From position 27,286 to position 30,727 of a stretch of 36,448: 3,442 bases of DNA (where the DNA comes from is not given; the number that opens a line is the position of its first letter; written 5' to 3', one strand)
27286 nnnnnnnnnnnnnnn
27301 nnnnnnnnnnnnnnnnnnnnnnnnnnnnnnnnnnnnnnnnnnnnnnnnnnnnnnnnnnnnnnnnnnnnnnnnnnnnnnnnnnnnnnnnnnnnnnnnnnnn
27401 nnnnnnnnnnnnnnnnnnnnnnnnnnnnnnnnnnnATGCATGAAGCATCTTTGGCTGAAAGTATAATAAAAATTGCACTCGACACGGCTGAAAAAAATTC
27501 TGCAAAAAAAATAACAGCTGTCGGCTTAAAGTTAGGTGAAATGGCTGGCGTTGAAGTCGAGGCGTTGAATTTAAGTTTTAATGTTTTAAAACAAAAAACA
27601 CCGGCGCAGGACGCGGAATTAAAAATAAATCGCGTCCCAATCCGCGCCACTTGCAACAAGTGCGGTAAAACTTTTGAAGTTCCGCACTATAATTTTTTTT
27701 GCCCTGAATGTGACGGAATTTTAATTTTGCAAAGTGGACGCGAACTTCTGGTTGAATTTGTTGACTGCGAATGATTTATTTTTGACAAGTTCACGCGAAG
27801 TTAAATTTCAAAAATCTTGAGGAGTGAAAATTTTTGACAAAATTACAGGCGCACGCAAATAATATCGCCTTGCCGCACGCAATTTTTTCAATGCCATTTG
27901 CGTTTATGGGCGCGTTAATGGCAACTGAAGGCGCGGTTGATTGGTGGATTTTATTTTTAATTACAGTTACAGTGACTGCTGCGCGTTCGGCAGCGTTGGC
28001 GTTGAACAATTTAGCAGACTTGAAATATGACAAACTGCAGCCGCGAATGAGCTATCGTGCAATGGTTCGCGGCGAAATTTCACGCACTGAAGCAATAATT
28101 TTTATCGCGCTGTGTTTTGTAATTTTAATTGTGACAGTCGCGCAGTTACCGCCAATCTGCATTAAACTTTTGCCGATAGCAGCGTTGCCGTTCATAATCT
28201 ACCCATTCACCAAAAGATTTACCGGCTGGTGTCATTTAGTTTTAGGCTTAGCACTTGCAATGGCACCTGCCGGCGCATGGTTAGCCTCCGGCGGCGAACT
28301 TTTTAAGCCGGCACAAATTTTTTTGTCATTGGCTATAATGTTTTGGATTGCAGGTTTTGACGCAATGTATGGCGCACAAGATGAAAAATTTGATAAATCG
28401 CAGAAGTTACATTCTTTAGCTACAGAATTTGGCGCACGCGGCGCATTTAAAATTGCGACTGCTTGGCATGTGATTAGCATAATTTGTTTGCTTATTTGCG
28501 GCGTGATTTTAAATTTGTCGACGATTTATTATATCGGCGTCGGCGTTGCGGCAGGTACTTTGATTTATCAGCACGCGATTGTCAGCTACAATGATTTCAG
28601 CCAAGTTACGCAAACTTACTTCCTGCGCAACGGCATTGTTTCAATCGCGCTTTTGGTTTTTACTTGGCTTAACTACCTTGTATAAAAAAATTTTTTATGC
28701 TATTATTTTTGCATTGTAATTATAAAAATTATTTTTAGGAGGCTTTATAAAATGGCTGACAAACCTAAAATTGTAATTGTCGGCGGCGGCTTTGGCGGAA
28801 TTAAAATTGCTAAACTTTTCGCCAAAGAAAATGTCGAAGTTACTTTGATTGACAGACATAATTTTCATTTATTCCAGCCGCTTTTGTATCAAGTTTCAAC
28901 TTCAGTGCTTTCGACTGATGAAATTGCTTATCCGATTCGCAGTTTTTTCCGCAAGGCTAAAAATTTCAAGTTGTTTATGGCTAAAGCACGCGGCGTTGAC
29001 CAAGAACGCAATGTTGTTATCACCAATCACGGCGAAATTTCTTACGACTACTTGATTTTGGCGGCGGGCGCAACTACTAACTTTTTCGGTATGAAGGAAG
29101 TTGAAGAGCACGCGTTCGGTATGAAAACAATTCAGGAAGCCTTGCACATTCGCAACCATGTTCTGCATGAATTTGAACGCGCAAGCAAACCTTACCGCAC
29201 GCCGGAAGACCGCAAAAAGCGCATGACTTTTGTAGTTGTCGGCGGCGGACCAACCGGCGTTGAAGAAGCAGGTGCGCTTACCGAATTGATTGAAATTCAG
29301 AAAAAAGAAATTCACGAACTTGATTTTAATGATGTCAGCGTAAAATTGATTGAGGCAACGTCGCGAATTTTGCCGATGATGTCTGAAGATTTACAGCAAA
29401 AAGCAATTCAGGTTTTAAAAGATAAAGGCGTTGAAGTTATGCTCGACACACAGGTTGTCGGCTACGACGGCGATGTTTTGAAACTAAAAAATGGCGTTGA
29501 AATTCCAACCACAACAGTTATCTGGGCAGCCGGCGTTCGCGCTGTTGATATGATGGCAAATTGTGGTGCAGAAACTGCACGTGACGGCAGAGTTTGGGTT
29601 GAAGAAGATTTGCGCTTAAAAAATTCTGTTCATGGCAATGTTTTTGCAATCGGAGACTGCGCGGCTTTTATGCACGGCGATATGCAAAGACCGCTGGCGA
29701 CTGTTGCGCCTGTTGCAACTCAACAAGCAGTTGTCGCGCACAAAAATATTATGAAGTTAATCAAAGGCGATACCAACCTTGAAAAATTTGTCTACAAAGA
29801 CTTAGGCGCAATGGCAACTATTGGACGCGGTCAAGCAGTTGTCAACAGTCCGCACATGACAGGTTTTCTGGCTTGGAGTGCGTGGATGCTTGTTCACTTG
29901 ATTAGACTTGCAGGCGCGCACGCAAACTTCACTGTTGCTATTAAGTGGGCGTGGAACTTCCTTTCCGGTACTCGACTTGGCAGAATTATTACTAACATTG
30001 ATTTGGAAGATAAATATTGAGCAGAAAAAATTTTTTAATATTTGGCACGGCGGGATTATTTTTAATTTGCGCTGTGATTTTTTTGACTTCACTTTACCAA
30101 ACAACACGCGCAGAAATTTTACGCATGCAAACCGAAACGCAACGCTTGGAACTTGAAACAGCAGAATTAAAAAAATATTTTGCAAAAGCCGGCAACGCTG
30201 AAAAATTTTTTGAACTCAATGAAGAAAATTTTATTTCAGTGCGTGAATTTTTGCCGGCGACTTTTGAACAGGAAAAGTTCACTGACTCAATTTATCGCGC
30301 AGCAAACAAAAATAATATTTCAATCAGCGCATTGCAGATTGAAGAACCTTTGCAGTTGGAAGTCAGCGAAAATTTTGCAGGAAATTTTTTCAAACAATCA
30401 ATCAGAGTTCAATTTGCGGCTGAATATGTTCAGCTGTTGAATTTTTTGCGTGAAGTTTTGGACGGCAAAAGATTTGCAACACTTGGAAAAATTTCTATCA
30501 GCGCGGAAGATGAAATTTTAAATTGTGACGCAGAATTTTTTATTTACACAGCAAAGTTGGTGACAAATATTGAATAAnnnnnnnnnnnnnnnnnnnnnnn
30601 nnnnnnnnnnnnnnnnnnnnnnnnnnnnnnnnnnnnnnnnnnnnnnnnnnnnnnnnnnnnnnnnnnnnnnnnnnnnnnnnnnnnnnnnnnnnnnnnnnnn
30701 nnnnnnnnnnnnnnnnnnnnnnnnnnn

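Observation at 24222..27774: Compact TerD-paralog operon with a membrane-tethered TerD, a TerA-like protein, a canonical TerD and HypA, but none of the classical Ter partners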

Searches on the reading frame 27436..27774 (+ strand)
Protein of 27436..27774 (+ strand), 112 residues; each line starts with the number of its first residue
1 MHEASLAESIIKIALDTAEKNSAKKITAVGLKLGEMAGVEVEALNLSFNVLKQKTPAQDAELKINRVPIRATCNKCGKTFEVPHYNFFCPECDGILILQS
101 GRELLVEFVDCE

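Call 3: search_protein_families(library=pfam, proteins=[window:27436-27774:+], max_evalue=0.01)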
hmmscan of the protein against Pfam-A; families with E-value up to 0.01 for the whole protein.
window:27436-27774:+ (112 aa): 2 families
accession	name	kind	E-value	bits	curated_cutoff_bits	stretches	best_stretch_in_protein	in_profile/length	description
PF01155.25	HypA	-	1.1e-30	106.4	28.9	1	1-109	1-110/112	Hydrogenase/urease nickel incorporation, metallochaperone, hypA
PF23547.1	Zn_ribbon_FGT1_1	-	0.0095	16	27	0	70-92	2-26/35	FORGETTER1 first zinc ribbon domain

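Call 4: search_protein_families(library=ncbifam, proteins=[window:27436-27774:+], max_evalue=0.01)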
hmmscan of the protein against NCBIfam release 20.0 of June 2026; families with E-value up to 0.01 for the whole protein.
window:27436-27774:+ (112 aa): 6 families
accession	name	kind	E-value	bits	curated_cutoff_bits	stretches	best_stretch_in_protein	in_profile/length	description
TIGR00100.1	hypA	equivalog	7.1e-26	90.5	88.1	1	1-110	1-112/116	hydrogenase maturation nickel metallochaperone HypA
NF009046.0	PRK12380.1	subfamily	8.9e-20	71.2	113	1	1-111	1-112/113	hydrogenase/urease nickel incorporation protein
NF001976.0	PRK00762.1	equivalog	1.4e-19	70.1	146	1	1-110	1-117/124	hydrogenase maturation nickel metallochaperone HypA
NF003008.0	PRK03824.1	equivalog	1.5e-15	57.3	125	1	1-81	1-81/135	hydrogenase nickel incorporation protein HypA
NF001839.0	PRK00564.1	equivalog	2.4e-14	53.5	112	1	1-105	1-108/117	hydrogenase/urease nickel incorporation protein HypA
NF002979.0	PRK03681.1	subfamily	1.6e-12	47.6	121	1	1-94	1-95/116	hydrogenase/urease nickel incorporation protein HypA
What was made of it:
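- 27436..27774 (+): HypA (112 aa) with N-terminal MHE and a CxxC...CxxC zinc site. Its start overlaps the TerD stop by 1 nt. Pfam 1.1e-30; TIGR00100 90.5 bits against an 88.1 cut-off (calls 3, 4).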

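Call 25: find_homologous_proteins(query=window:27436-27774:+, max_evalue=1e-10)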
Query window:27436-27774:+ (112 aa): 240 proteins with E <= 1e-10 among 244 candidates; the best 120 are listed.
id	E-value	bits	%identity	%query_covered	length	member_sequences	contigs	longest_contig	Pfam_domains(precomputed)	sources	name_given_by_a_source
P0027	4.2e-67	241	100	100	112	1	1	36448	PF01155.26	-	-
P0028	5.7e-59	215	86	100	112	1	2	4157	PF01155.26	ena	-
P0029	1.1e-56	207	85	100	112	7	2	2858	PF01155.26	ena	-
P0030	3.0e-56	206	86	100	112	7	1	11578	PF01155.26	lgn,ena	-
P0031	1.1e-55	204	84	100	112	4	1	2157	PF01155.26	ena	-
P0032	6.6e-55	202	83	100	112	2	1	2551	PF01155.26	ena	-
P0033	8.2e-55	201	83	100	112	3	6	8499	PF01155.26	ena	-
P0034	1.8e-54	200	85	100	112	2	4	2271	PF01155.26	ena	-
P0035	4.2e-54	199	81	100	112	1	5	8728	PF01155.26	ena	-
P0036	3.8e-53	196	80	100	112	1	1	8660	PF01155.26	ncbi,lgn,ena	-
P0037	4.4e-53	196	81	100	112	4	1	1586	PF01155.26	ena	-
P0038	6.6e-53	195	81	100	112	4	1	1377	PF01155.26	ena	-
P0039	3.1e-52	193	81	100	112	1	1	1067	PF01155.26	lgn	-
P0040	3.3e-52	193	80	99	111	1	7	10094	PF01155.26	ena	-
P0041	8.2e-52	192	78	100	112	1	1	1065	PF01155.26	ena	-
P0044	1.5e-51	191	78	100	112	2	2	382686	PF01155.26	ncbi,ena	-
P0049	3.8e-51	190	79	100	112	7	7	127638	PF01155.26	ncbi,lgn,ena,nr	ncbi:MAG: hydrogenase maturation nickel metallochaperone HypA [Selenomonadaceae bacterium]|nr:hydrog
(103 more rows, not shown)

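Call 27: find_encoding_contigs(protein=P0030, flank=6000, max_places=2)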
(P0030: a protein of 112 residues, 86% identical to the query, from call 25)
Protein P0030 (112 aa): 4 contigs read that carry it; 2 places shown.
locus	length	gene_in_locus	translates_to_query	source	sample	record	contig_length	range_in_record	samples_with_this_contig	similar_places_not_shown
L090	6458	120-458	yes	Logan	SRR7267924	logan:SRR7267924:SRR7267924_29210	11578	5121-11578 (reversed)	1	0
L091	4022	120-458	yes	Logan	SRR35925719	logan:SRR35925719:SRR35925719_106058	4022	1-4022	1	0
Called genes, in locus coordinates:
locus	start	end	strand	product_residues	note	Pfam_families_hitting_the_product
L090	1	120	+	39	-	?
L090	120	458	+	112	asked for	PF01155:HypA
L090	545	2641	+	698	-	PF00009:GTP_EFTU, PF22042:EF-G_D2, PF03144:GTP_EFTU_D2 (weak), PF14492:EFG_III, PF03764:EFG_IV, PF00679:EFG_C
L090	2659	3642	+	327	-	-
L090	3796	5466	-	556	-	PF00682:HMGL-like, PF22615:IPMS_D2, PF08502:LeuA_dimer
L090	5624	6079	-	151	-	PF04126:Cyclophil_like (weak), PF18050:Cyclophil_like2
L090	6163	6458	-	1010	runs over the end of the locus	PF00873:ACR_tran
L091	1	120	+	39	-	?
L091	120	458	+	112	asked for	PF01155:HypA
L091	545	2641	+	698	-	PF00009:GTP_EFTU, PF22042:EF-G_D2, PF03144:GTP_EFTU_D2 (weak), PF14492:EFG_III, PF03764:EFG_IV, PF00679:EFG_C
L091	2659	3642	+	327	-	-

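Call 28: find_encoding_contigs(protein=P0044, flank=6000, max_places=2)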
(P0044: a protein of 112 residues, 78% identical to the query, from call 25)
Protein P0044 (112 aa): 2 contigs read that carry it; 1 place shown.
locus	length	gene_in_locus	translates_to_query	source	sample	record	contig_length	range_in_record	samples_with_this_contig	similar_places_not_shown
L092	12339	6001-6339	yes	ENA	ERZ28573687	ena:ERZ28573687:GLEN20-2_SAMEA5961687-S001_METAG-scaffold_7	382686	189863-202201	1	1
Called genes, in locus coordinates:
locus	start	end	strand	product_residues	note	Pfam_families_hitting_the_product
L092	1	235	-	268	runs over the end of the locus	PF00696:AA_kinase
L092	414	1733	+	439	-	PF28082:ZorA-like_t1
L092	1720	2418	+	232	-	PF00691:OmpA (weak)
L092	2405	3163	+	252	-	PF26739:DUF8245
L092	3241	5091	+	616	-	PF20511:PMI_typeI_cat, PF07883:Cupin_2 (faint), PF21621:MPI_cupin_dom, PF00480:ROK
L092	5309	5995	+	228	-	PF18912:DZR_2 (weak), PF00156:Pribosyltran (weak)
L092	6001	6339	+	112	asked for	PF01155:HypA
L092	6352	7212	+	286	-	PF01040:UbiA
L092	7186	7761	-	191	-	PF02660:G3P_acyltransf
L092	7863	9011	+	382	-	PF01740:STAS, PF13466:STAS_2, PF01636:APH, PF19974:TCAD9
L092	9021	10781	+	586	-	PF01554:MatE, PF13581:HATPase_c_2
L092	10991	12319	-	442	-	PF00009:GTP_EFTU, PF00350:Dynamin_N (faint), PF01926:MMR_HSR1, PF02421:FeoB_N, PF00009:GTP_EFTU, PF01926:MMR_HSR1, PF02421:FeoB_N, PF14714:KH_dom-like, +4 more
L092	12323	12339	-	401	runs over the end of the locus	PF01139:RtcB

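Call 35: find_encoding_contigs(protein=P0040, flank=5000, max_places=4)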
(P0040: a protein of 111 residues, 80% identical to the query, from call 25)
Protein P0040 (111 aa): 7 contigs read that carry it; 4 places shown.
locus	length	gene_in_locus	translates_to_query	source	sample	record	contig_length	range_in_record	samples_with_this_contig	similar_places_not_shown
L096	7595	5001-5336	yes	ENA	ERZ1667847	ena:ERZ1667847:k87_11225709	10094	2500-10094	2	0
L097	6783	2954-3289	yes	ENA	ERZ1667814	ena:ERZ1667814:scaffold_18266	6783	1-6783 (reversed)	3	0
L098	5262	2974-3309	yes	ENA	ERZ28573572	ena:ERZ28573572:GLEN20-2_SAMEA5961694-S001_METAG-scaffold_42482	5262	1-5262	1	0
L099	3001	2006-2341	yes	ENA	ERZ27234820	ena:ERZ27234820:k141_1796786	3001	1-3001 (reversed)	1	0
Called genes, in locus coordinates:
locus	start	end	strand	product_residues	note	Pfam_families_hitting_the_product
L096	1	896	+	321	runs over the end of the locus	PF00365:PFK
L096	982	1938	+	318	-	PF15617:C-C_Bond_Lyase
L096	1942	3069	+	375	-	PF15609:PRTase_2, PF24390:PRTase-CE (weak), PF12500:TRSP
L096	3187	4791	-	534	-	PF02878:PGM_PMM_I, PF02879:PGM_PMM_II, PF02880:PGM_PMM_III, PF00408:PGM_PMM_IV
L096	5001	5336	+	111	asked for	PF01155:HypA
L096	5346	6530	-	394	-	PF00155:Aminotran_1_2, PF01041:DegT_DnrJ_EryC1 (weak)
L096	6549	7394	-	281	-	PF02219:MTHFR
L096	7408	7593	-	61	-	?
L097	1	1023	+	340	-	?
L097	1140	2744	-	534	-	PF02878:PGM_PMM_I, PF02879:PGM_PMM_II, PF02880:PGM_PMM_III, PF00408:PGM_PMM_IV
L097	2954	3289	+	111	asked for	PF01155:HypA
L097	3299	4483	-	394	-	PF00155:Aminotran_1_2, PF01041:DegT_DnrJ_EryC1 (weak)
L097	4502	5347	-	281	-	PF02219:MTHFR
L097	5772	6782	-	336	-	?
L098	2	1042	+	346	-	?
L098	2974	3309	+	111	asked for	PF01155:HypA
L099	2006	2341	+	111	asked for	PF01155:HypA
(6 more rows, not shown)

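Call 36: find_encoding_contigs(protein=P0049, flank=5000, max_places=3)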
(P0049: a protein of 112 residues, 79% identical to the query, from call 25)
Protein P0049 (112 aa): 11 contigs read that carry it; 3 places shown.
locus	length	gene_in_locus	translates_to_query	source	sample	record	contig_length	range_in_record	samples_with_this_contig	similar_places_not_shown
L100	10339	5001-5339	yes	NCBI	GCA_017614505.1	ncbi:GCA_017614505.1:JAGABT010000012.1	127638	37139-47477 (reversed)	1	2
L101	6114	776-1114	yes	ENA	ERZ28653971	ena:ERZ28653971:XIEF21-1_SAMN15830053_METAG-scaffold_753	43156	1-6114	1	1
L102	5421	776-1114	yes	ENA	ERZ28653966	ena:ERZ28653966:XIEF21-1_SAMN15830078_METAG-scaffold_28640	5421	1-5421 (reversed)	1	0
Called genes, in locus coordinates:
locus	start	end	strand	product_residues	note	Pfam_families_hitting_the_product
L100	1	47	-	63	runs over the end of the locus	PF19807:DUF6290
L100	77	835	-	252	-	PF00977:His_biosynth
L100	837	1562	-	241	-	PF00977:His_biosynth, PF01207:Dus (faint)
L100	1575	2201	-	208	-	PF00117:GATase, PF01174:SNO (weak)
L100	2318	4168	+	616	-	PF20511:PMI_typeI_cat, PF21621:MPI_cupin_dom, PF00480:ROK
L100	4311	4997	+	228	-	PF18912:DZR_2, PF00156:Pribosyltran (weak)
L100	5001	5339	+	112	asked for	PF01155:HypA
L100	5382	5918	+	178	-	-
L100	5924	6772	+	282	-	PF01040:UbiA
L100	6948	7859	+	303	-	PF00294:PfkB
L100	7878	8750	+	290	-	PF00359:PTS_EIIA_2, PF02302:PTS_IIB, PF25554:PTS_EIIB_BC_N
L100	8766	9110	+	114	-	-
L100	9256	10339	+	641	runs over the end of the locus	PF00359:PTS_EIIA_2, PF02302:PTS_IIB, PF25554:PTS_EIIB_BC_N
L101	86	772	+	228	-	PF18912:DZR_2, PF00156:Pribosyltran (weak)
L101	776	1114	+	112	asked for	PF01155:HypA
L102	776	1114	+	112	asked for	PF01155:HypA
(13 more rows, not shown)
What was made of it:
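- HypA also sits as ComF-HypA-UbiA, or alone (calls 28, 35, 36), tightly packed behind whatever gene is upstream.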

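Call 72: search_protein_families(library=padloc, proteins=[window:27436-27774:+], max_evalue=0.01)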
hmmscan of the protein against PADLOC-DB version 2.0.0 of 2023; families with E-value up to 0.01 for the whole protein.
window:27436-27774:+ (112 aa): 0 families

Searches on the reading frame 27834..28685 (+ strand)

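Call 3: search_protein_families(library=pfam, proteins=[window:27834-28685:+], max_evalue=0.01)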
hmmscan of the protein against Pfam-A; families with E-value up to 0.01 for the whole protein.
window:27834-28685:+ (283 aa): 1 family
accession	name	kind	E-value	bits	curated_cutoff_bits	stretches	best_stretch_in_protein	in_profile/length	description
PF01040.23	UbiA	-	4.2e-48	164.2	34.2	1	20-264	2-247/250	UbiA prenyltransferase family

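Call 4: search_protein_families(library=ncbifam, proteins=[window:27834-28685:+], max_evalue=0.01)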
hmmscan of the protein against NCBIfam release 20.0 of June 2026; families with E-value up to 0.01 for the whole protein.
window:27834-28685:+ (283 aa): 21 families
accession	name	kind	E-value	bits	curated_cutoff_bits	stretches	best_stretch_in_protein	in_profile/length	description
TIGR01475.1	ubiA_other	subfamily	7.1e-75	252.1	180.8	1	4-282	2-281/282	UbiA-like polyprenyltransferase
NF009526.0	PRK12888.1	equivalog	5.1e-74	249.4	364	1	4-281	15-294/301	4-hydroxybenzoate octaprenyltransferase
NF041586.1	MqnP_DT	exception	3e-68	230.5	430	1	11-280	7-275/277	menaquinone biosynthesis prenyltransferase MqnP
NF041584.1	MqnP_SCO4491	exception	1.8e-67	228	420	1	4-282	3-283/285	menaquinone biosynthesis prenyltransferase MqnP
NF009524.0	PRK12886.1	equivalog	6.8e-65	219.3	387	1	2-281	6-284/291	prenyltransferase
NF041585.1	MqnP_Cj_Hp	exception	1.9e-52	178.5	375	1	8-280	5-280/281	menaquinone biosynthesis prenyltransferase MqnP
NF009515.0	PRK12874.1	equivalog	6e-52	176.8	392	1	2-281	6-288/291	4-hydroxybenzoate polyprenyltransferase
NF009609.0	PRK13106.1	equivalog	8.8e-46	156.6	349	1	3-263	14-281/301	prenyltransferase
NF009532.0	PRK12895.1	equivalog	4.1e-41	141.3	414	1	8-275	7-274/286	prenyltransferase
TIGR01474.1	ubiA_proteo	equivalog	6e-39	134.2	275.45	1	24-275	24-275/282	4-hydroxybenzoate octaprenyltransferase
NF009517.0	PRK12876.1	equivalog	5e-26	91.8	419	1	36-276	45-291/300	prenyltransferase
NF009514.0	PRK12873.1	equivalog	7.9e-19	68.1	246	1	39-259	48-270/297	4-hydroxybenzoate polyprenyltransferase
NF009523.0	PRK12884.1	equivalog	5e-13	48.9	269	1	3-253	3-249/279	prenyltransferase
TIGR01473.1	cyoE_ctaB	equivalog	1e-12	48.4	210.3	1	20-264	16-264/281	heme o synthase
NF009521.0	PRK12882.1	equivalog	7.3e-11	41.8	296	1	19-277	20-274/280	geranylgeranylglycerol-phosphate geranylgeranyltransferase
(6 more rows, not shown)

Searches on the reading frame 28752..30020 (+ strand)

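Call 3: search_protein_families(library=pfam, proteins=[window:28752-30020:+], max_evalue=0.01)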
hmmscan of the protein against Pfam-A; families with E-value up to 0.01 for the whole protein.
window:28752-30020:+ (422 aa): 11 families
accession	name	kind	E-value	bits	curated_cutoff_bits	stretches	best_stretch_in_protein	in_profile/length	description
PF07992.20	Pyr_redox_2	-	1.2e-48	166.5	26.1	1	6-326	2-291/291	Pyridine nucleotide-disulphide oxidoreductase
PF00070.33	Pyr_redox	-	1.9e-15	57.6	22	2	160-249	2-77/82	Pyridine nucleotide-disulphide oxidoreductase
PF01266.30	DAO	-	7.1e-06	26.2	27.9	0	6-36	1-31/353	FAD dependent oxidoreductase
PF13450.12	NAD_binding_8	-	6.5e-05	23.6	21.9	1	9-37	1-29/68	NAD(P)-binding Rossmann-like domain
PF22366.1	NDH2_C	-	0.00037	21.1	27.7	1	351-406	2-60/62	NDH2 C-terminal domain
PF13738.12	Pyr_redox_3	-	0.00044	20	30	0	5-111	165-271/305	Pyridine nucleotide-disulphide oxidoreductase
PF13454.12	NAD_binding_9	-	0.00046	20.6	21.8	0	8-38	1-35/155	FAD-NAD(P)-binding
PF03486.20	HI0933_like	-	0.0022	17.9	50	0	6-37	2-33/244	HI0933-like protein Rossmann domain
PF02737.24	3HCDH_N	-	0.0034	17.7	22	0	6-37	1-32/180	3-hydroxyacyl-CoA dehydrogenase, NAD binding domain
PF00890.30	FAD_binding_2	-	0.004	16.8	20.4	0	259-309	359-405/414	FAD binding domain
PF01494.25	FAD_binding_3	-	0.0044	16.7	22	0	6-37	3-34/349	FAD binding domain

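Call 4: search_protein_families(library=ncbifam, proteins=[window:28752-30020:+], max_evalue=0.01)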
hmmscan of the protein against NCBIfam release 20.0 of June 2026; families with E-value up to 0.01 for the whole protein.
window:28752-30020:+ (422 aa): 52 families (the best 25 are shown)
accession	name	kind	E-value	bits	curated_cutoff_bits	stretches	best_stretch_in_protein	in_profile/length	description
TIGR03169.1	Nterm_to_SelD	hypoth_equivalog_domain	5.8e-36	124.6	310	1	7-366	2-340/365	pyridine nucleotide-disulfide oxidoreductase family protein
TIGR03385.1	CoA_CoA_reduc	equivalog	4.6e-19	68.5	578.8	1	6-333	1-313/439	CoA-disulfide reductase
TIGR04369.1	fusion_not_SelD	hypoth_equivalog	3.1e-17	62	700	1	27-341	24-284/701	oxidoreductase/SelD-related fusion protein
TIGR02374.1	nitri_red_nirB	equivalog_domain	3.8e-17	62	578.35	1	7-331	1-301/794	nitrite reductase large subunit NirB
NF049943.1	SQR_III_seleno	exception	1.5e-16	60.3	525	1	6-142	2-144/406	type III sulfide quinone reductase, selenoprotein subtype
NF003437.0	PRK04965.1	equivalog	3.4e-16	59.2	392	1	6-312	4-282/378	NADH:flavorubredoxin reductase NorW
NF042949.2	3PPDioc_HcaD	equivalog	2e-15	56.5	450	1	83-342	84-314/386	3-phenylpropionate/cinnamic acid dioxygenase ferredoxin--NAD(+) reductase subunit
NF007123.0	PRK09564.1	equivalog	1.2e-14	53.9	458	2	98-319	104-303/444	CoA-disulfide reductase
TIGR01350.1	lipoamide_DH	equivalog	1e-13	50.8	408.8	2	71-336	103-332/461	dihydrolipoyl dehydrogenase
NF046103.1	NOXase_Strep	equivalog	1.1e-13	51.1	600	2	55-334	54-312/442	H2O-forming NADH oxidase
NF004945.0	PRK06292.2-3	equivalog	1.4e-12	47.3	494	1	196-335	196-327/457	dihydrolipoyl dehydrogenase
NF011565.0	PRK14989.1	subfamily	1.6e-12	46.3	883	1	4-322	3-297/847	nitrite reductase large subunit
NF045765.1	PhenlGlyoxDHPadH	equivalog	8.3e-12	44.7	475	1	26-333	26-307/416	NADH-dependent phenylglyoxylate dehydrogenase subunit epsilon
NF007286.0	PRK09754.1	equivalog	9.1e-12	44.4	447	1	7-336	6-309/400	phenylpropionate dioxygenase ferredoxin reductase subunit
TIGR02053.1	MerA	equivalog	1.3e-11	44.2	454.45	1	160-336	170-331/465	mercury(II) reductase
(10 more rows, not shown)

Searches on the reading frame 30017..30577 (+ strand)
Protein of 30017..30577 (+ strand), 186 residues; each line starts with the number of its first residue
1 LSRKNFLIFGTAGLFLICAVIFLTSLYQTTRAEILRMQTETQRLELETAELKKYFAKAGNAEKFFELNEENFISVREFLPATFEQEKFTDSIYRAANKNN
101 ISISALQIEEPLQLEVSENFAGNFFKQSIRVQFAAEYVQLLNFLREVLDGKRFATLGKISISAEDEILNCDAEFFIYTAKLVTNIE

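Call 3: search_protein_families(library=pfam, proteins=[window:30017-30577:+], max_evalue=0.01)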
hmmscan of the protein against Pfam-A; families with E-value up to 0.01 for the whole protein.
window:30017-30577:+ (186 aa): 1 family
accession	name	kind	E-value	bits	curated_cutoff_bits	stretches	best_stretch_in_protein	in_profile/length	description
PF04350.18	PilO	-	0.0011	19.5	22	1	37-167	4-127/145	Pilus assembly protein, PilO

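Call 4: search_protein_families(library=ncbifam, proteins=[window:30017-30577:+], max_evalue=0.01)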
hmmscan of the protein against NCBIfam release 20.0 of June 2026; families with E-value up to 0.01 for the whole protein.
window:30017-30577:+ (186 aa): 0 families
